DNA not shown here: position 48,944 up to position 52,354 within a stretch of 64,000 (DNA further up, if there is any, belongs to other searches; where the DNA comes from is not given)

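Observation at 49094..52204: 1036-aa four-module fusion: thioredoxin-like [2Fe-2S] + NuoF + ferredoxin + GltD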

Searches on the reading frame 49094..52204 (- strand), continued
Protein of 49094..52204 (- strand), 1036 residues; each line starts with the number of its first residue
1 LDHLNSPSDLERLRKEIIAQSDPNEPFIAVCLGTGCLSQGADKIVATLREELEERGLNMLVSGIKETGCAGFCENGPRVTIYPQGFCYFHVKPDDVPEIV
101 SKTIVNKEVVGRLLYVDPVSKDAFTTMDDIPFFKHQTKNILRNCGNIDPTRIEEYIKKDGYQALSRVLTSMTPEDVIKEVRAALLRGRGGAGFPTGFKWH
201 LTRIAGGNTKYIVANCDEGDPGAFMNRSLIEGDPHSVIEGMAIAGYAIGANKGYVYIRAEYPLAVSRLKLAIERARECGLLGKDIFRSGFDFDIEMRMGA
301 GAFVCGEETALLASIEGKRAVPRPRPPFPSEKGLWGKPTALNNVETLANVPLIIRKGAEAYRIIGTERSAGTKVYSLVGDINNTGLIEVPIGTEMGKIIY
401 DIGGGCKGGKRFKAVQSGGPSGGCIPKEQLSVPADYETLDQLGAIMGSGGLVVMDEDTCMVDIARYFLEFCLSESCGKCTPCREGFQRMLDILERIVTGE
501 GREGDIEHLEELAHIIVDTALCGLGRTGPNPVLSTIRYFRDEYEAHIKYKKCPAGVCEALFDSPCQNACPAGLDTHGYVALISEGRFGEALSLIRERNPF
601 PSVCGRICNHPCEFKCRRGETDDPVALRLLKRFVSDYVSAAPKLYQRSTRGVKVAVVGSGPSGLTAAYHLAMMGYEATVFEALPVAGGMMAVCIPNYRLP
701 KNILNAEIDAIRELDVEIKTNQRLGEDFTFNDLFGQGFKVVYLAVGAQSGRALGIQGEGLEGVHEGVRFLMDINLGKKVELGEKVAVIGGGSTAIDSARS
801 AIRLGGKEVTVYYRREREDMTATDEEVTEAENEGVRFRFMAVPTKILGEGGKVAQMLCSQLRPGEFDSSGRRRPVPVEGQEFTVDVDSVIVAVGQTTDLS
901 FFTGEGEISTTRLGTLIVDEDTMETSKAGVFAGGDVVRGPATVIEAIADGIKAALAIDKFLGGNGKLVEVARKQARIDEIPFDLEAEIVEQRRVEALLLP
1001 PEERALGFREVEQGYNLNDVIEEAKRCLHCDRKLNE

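Call 27: search_solved_structures(query=window:49094-52204:-, max_evalue=1e-10)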
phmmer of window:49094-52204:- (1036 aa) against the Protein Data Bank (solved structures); distinct sequences matched with E-value up to 1e-10: 76 (the best 60 are shown).
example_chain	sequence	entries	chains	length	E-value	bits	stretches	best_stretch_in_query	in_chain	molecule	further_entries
7t2r_B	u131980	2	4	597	5.5e-221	739.4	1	28-562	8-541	NiFe hydrogenase subunit B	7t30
7q4v_B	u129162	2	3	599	1.6e-212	711.4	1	28-564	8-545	Iron hydrogenase HydB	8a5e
9mqx_B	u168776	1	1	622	9.4e-201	672.4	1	24-565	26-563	NADH:ubiquinone oxidoreductase, NADH-binding (51 kD) subunit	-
9bov_B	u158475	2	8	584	5.9e-200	669.8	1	29-562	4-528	NADH dehydrogenase (Quinone)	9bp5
8a6t_B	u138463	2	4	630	1.4e-198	665.3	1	4-561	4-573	Electron bifurcating hydrogenase subunit HydB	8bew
8oh5_B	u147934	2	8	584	9.9e-195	652.5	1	29-562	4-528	NAD-reducing hydrogenase subunit HoxF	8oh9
7p5h_B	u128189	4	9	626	2.3e-191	641.4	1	23-561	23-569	Fe-hydrogenase, subunit beta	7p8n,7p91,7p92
9n5u_B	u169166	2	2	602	2.4e-189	634.7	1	28-561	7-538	NfnB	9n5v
7q4w_B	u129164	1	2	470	3.8e-186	624.1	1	152-565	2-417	Iron hydrogenase HydB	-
9bov_A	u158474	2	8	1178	6.7e-125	421.3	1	563-1031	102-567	Molybdopterin oxidoreductase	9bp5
9n5u_A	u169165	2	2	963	1.5e-120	406.9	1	563-983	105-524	NfnA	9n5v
6vw7_B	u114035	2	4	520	2.2e-118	399.8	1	127-543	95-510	NAD-dependent formate dehydrogenase beta subunit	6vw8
6tg9_B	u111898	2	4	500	7.2e-114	384.8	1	123-543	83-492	Formate dehydrogenase subunit beta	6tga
2fug_1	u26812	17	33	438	8.8e-114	384.5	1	145-551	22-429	NADH-quinone oxidoreductase chain 1 | NADH-QUINONE OXIDOREDUCTASE SUBUNIT 1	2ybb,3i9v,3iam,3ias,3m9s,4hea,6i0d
9wxb_C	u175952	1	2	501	3.7e-113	382.5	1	122-543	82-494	Formate dehydrogenase beta subunit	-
8oh5_C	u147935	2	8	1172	7.6e-103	348.3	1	563-1031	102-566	Formate dehydrogenase-O, major subunit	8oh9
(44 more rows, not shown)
